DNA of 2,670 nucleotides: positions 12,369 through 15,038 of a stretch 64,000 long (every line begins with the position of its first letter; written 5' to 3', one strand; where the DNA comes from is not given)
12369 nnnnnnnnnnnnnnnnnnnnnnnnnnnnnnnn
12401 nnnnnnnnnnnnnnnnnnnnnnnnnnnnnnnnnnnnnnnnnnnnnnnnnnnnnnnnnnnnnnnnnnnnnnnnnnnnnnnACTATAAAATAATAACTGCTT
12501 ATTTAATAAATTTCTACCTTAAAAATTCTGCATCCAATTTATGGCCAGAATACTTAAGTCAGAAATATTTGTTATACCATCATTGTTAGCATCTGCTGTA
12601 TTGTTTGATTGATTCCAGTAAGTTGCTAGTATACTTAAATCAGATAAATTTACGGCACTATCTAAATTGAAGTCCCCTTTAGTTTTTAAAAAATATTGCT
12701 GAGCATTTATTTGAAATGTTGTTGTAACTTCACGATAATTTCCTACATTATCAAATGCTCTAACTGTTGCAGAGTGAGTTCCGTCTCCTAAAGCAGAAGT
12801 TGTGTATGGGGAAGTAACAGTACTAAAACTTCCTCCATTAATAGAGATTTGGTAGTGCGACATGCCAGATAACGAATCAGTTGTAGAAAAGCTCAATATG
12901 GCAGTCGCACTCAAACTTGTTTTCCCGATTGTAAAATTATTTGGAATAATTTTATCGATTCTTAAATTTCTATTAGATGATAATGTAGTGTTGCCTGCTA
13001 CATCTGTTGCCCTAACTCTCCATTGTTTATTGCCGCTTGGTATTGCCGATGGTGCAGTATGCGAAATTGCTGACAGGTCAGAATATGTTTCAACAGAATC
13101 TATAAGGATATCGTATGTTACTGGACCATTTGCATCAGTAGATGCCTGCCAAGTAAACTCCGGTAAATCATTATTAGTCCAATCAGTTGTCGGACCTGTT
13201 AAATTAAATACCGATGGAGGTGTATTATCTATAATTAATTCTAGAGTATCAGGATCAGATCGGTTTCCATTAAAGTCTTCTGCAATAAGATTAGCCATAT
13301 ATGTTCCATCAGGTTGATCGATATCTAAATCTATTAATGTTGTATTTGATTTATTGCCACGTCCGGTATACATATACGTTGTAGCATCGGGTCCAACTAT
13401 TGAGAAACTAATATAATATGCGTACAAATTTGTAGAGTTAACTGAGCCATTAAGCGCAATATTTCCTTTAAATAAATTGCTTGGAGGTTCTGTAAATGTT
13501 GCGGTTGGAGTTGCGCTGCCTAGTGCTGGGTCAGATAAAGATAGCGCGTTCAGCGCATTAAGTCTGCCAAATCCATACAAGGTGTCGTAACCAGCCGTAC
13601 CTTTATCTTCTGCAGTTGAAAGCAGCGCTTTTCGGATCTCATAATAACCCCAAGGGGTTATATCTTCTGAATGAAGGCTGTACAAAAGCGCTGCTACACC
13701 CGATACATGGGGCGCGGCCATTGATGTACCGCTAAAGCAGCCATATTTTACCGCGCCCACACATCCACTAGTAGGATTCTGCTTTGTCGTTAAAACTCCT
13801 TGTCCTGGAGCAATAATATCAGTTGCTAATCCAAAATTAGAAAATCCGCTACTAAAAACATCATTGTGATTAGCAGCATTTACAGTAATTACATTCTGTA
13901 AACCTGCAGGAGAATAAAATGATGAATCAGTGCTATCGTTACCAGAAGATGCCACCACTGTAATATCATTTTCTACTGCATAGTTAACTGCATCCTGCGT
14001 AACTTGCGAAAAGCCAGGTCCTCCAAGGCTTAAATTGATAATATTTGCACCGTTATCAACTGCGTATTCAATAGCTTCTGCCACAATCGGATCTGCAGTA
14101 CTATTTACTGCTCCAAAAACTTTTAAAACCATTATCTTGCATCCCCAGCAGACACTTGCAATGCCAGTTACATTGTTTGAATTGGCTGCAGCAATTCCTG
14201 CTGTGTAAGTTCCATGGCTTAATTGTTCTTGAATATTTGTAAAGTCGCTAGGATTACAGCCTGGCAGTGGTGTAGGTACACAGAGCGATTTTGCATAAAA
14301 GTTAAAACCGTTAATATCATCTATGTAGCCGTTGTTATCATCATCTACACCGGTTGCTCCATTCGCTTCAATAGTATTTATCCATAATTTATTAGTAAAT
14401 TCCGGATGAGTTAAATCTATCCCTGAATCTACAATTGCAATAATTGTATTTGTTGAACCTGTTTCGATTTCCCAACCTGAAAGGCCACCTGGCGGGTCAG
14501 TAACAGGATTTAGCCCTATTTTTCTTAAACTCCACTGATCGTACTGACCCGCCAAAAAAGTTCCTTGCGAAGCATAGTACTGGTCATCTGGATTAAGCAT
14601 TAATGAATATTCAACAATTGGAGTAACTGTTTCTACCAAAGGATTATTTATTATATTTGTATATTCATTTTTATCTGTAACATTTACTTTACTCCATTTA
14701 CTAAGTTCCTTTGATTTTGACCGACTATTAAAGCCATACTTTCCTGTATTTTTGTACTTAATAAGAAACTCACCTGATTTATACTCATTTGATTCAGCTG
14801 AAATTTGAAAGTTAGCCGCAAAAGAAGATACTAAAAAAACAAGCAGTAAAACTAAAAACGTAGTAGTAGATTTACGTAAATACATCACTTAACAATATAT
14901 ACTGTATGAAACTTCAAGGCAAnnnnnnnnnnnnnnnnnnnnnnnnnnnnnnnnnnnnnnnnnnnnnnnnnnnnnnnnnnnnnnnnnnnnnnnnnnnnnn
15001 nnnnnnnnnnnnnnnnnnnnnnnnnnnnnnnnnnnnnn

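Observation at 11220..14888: Candidate cohesin-dockerin pair displaying a subtilisin on the cell surface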

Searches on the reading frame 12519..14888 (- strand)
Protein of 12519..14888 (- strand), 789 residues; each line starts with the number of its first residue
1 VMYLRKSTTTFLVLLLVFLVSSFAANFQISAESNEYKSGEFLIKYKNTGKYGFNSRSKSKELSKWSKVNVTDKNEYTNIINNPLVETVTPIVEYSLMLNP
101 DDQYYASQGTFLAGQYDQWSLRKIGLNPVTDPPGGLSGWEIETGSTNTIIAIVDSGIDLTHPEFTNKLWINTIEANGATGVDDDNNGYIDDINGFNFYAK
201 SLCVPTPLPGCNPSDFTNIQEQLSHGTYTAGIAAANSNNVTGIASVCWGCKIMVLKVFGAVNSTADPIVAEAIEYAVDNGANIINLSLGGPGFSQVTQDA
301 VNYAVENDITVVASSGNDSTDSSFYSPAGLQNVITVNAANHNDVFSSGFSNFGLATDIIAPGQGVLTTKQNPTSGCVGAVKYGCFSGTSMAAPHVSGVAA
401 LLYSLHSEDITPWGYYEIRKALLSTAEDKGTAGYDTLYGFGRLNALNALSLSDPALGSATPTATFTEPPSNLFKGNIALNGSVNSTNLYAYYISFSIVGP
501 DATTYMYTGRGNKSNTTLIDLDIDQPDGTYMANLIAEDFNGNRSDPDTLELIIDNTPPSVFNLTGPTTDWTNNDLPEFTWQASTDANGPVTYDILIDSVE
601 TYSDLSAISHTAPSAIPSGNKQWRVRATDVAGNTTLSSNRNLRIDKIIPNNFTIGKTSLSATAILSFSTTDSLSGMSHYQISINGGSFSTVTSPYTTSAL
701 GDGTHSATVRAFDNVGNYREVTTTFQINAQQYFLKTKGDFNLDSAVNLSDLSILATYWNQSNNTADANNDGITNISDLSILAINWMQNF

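Call 3: search_protein_families(library=pfam, proteins=[window:12519-14888:-], max_evalue=1)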
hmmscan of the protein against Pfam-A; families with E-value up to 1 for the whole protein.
window:12519-14888:- (789 aa): 4 families
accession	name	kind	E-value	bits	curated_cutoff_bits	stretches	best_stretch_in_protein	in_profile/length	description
PF00082.27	Peptidase_S8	-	9.5e-50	170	21.8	1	146-441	2-288/288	Subtilase family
PF19077.6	Big_13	-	9.7e-12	45.7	27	3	570-645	23-101/102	Bacterial Ig-like domain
PF00404.24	Dockerin_1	-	3.5e-06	27.5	22.9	1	737-781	1-52/57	Dockerin type I domain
PF24421.1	Ig_J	-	0.17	12.4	29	0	692-729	65-103/104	Tip attachment protein J, Ig-like domain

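Call 4: search_protein_families(library=ncbifam, proteins=[window:12519-14888:-], max_evalue=1)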
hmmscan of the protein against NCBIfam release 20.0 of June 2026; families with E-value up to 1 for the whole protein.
window:12519-14888:- (789 aa): 10 families
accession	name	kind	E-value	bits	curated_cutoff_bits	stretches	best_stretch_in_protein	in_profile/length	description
TIGR03921.1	T7SS_mycosin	equivalog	4.7e-43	147.7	278.75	2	223-462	50-299/353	type VII secretion-associated serine protease mycosin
NF033595.1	denti_PrtP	equivalog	3.4e-32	111.8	300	2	284-449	342-502/606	dentilisin complex serine proteinase subunit PrtP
TIGR03895.1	protease_PatA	subfamily_domain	2.1e-23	82.9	421.05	1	234-427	11-201/606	PatA/PatG family cyanobactin maturation protease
NF049966.1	QH_SP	equivalog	1.1e-15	57.5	165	1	243-337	50-141/219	subtilisin-like serine protease QhpE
NF047446.1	barrel_OmpL47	domain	1.9e-12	47.4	40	1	663-724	5-65/68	OmpL47-type beta-barrel domain-containing protein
NF040553.1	SGO_0316_fam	subfamily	8.8e-07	26.9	1400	1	219-322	352-468/1486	SGO_0316/SGO_0317 family LPXTG-anchored serine peptidase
NF033510.3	Ca_tandemer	repeat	0.00022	21.5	50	1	684-717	61-94/96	Ca2+-stabilized repeat-containing adhesin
NF047441.1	Lepto_OmpL47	equivalog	0.0019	17.9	250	1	538-722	123-316/336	multi-beta-barrel domain surface protein OmpL47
NF041540.1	dockerin_GC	domain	0.016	15.6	29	1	740-779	12-57/67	GC-type dockerin domain-anchored protein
NF042956.1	IteS_antiphage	equivalog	0.035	12.4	900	1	220-325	288-401/747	S8 family anti-phage peptidase IteS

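Call 64: find_homologous_proteins(query=window:12519-14888:-, max_evalue=1e-20)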
Query window:12519-14888:- (789 aa): 4731 proteins with E <= 1e-20 among 8000 candidates; the best 120 are listed.
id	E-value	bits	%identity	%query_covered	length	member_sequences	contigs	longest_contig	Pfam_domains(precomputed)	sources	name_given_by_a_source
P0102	0.0e+0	1738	99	100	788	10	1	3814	PF00404.25,PF00082.28,PF19077.7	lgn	-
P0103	3.6e-240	818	51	96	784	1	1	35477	PF00404.25,PF00082.28,PF19077.7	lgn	-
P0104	4.7e-237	807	51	95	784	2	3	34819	PF00404.25,PF00082.28,PF19077.7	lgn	-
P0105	1.7e-228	779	49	100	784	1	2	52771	PF00404.25,PF00082.28,PF19077.7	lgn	-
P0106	9.8e-182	624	44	80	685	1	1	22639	PF00404.25,PF00082.28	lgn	-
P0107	1.6e-165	571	41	96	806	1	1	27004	PF00404.25,PF13750.13,PF24421.2,PF12245.15,PF00082.28,PF19077.7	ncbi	-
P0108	5.2e-157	543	40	80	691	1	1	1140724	PF00082.28,PF19077.7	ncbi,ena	-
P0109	9.9e-155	535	39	99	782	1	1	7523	PF00404.25,PF00082.28,PF19077.7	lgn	-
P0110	2.7e-154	534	39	100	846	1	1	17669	PF00082.28,PF19077.7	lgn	-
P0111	1.8e-147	511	37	99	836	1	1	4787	PF00082.28,PF19077.7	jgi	jgi:subtilisin family serine protease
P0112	1.5e-146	508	38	100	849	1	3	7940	PF12245.15,PF00082.28,PF19077.7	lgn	-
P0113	1.9e-138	481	39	96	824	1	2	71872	PF00404.25,PF00082.28,PF19077.7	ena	-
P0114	6.6e-137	476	39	87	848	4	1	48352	PF13750.13,PF00082.28,PF19077.7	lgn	-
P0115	1.0e-136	476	39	99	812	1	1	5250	PF00404.25,PF00082.28,PF19077.7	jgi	jgi:subtilisin family serine protease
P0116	9.9e-71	257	33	74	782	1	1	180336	PF00082.28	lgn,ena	-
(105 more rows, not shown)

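Call 69: find_encoding_contigs(protein=P0108, flank=5000, max_places=1)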
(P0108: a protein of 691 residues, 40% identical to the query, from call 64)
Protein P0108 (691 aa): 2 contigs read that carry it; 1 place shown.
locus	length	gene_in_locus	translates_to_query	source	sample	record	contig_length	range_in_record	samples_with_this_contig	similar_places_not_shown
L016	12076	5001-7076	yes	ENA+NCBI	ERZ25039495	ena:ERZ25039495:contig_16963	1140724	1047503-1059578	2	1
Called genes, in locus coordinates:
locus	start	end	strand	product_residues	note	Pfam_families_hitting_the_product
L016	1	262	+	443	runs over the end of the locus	PF01794:Ferric_reduct, PF00970:FAD_binding_6 (weak), PF00175:NAD_binding_1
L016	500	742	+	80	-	PF04070:DUF378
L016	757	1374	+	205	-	-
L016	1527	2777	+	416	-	PF04851:ResIII, PF00270:DEAD, PF00271:Helicase_C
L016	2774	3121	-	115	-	-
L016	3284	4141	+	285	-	PF01323:DSBA (faint), PF13462:Thioredoxin_4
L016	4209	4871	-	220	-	PF18917:LiaI-LiaF-like_TM1 (weak), PF22570:LiaF-TM, PF09922:LiaF-like_C (weak)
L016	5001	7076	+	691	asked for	PF00082:Peptidase_S8, PF19077:Big_13 (faint)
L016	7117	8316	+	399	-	-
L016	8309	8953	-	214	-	PF00027:cNMP_binding (weak), PF13545:HTH_Crp_2, PF00325:Crp (weak)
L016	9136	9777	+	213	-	-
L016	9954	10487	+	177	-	-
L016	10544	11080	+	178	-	-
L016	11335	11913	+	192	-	-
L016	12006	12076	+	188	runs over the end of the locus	-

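Call 70: find_encoding_contigs(protein=P0113, flank=5000, max_places=1)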
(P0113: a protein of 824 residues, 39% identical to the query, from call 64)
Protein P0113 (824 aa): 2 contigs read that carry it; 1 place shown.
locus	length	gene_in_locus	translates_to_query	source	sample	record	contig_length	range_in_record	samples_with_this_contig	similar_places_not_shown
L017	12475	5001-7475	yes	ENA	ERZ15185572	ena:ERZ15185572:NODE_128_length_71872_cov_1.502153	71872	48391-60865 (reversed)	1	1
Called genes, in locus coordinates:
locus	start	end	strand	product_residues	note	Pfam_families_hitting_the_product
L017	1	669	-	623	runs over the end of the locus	-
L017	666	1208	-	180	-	PF04542:Sigma70_r2, PF08281:Sigma70_r4_2, PF04545:Sigma70_r4 (weak)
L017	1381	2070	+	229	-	PF03848:TehB (weak), PF13847:Methyltransf_31 (weak), PF08241:Methyltransf_11, PF08242:Methyltransf_12 (weak), PF13649:Methyltransf_25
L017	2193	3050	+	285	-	-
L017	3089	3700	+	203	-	PF00702:Hydrolase, PF06888:Put_Phosphatase (weak), PF12710:HAD, PF13419:HAD_2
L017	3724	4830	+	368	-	PF13091:PLDc_2 (faint)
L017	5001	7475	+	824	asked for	PF00082:Peptidase_S8, PF19077:Big_13 (weak), PF00404:Dockerin_1 (weak)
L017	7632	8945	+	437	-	-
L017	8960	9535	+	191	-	PF00300:His_Phos_1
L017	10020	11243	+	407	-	PF13354:Beta-lactamase2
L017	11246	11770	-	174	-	-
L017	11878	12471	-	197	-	PF00380:Ribosomal_S9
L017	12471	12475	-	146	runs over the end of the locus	PF00572:Ribosomal_L13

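Call 78: find_encoding_contigs(protein=P0103, flank=6000, max_places=2)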
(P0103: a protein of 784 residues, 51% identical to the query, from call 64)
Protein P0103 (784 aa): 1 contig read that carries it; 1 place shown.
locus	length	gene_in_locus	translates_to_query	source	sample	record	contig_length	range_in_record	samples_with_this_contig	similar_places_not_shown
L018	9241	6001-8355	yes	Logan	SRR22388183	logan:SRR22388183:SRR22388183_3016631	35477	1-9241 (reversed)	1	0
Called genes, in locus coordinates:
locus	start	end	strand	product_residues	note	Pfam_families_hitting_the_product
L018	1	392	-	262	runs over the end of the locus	-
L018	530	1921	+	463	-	PF00497:SBP_bac_3, PF00989:PAS (weak), PF13188:PAS_8 (weak), PF13426:PAS_9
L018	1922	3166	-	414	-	PF03448:MgtE_N, PF00571:CBS (faint), PF01769:MgtE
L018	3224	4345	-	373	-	-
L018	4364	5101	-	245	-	-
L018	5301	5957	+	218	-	PF00027:cNMP_binding, PF13545:HTH_Crp_2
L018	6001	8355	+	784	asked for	PF00082:Peptidase_S8, PF19077:Big_13 (weak), PF00404:Dockerin_1 (weak)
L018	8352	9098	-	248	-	PF03073:TspO_MBR (weak)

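Call 85: search_protein_families(library=pfam, proteins=[L016:7117-8316:+, L017:7632-8945:+], max_evalue=0.01)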
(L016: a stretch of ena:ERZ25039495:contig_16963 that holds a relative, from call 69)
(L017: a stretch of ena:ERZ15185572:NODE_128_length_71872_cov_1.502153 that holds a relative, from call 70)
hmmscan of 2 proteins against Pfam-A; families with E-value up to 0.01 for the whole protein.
L016:7117-8316:+ (399 aa): 0 families

L017:7632-8945:+ (437 aa): 0 families
